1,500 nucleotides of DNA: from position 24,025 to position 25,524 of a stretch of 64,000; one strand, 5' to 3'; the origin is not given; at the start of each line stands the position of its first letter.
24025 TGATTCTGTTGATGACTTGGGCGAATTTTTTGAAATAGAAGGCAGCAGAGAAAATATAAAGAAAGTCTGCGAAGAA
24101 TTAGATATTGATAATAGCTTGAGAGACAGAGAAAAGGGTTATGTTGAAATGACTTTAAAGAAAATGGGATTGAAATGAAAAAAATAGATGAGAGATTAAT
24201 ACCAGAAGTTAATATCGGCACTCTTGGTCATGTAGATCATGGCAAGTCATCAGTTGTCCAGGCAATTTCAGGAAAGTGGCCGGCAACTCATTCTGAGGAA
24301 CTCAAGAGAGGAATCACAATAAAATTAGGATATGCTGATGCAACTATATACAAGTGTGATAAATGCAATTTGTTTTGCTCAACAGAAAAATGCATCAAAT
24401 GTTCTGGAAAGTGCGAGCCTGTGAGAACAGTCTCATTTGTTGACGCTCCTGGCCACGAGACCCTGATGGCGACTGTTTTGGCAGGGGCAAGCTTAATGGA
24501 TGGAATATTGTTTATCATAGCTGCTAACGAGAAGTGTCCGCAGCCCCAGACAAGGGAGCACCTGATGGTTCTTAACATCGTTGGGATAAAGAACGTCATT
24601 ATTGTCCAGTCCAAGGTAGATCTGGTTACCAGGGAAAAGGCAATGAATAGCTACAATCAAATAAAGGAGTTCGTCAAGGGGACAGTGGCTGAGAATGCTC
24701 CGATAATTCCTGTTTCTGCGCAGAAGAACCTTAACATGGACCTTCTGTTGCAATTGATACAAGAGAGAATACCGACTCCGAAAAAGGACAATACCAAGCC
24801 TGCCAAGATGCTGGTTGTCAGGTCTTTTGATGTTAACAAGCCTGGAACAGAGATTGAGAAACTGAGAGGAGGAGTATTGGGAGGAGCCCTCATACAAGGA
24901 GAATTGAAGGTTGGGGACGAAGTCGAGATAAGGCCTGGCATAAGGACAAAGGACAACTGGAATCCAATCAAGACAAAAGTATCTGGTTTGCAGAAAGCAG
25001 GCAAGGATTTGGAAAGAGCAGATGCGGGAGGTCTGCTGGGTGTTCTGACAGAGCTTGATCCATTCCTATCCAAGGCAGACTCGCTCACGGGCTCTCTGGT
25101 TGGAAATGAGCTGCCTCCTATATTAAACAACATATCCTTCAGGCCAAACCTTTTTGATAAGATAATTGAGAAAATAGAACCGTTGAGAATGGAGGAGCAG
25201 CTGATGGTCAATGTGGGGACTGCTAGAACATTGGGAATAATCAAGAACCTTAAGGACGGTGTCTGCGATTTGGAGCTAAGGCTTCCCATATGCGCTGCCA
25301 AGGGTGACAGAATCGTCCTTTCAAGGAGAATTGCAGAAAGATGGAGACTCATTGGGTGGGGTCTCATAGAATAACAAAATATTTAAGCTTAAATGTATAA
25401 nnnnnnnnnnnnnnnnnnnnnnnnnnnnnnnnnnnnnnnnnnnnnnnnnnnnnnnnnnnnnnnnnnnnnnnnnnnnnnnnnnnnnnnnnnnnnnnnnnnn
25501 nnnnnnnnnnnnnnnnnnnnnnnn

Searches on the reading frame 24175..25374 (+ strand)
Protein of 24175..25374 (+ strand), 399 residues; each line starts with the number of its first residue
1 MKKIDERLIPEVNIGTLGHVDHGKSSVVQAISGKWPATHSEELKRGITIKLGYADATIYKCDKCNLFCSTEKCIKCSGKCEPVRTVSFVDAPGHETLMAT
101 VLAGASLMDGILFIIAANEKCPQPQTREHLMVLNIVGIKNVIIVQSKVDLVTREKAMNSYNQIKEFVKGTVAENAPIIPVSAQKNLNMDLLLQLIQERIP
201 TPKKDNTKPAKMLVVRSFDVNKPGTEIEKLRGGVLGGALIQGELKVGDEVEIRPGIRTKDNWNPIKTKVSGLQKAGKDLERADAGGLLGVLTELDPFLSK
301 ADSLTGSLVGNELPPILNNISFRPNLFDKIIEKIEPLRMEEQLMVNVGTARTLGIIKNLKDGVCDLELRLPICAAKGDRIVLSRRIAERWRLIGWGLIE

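Call 6: search_protein_families(library=pfam, proteins=[window:24175-25374:+], max_evalue=0.001)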
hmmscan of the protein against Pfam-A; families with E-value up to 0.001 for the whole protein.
window:24175-25374:+ (399 aa): 5 families
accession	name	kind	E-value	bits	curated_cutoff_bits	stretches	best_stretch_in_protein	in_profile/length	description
PF00009.33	GTP_EFTU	-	1e-28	100.7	26.5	1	12-200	4-187/188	Elongation factor Tu GTP binding domain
PF09173.17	eIF2_C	-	5.6e-25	87.8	22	1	327-398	10-86/86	Initiation factor eIF2 gamma, C terminal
PF03144.31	GTP_EFTU_D2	-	1.5e-08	35.4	30.3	1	232-295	1-61/73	Elongation factor Tu domain 2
PF25461.1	Beta-barrel_SelB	-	0.00054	20.6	27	0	332-384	9-60/80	Selenocysteine-specific elongation factor, beta-barrel domain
PF03193.22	RsgA_GTPase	-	0.00066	20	30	0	106-199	21-108/174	RsgA GTPase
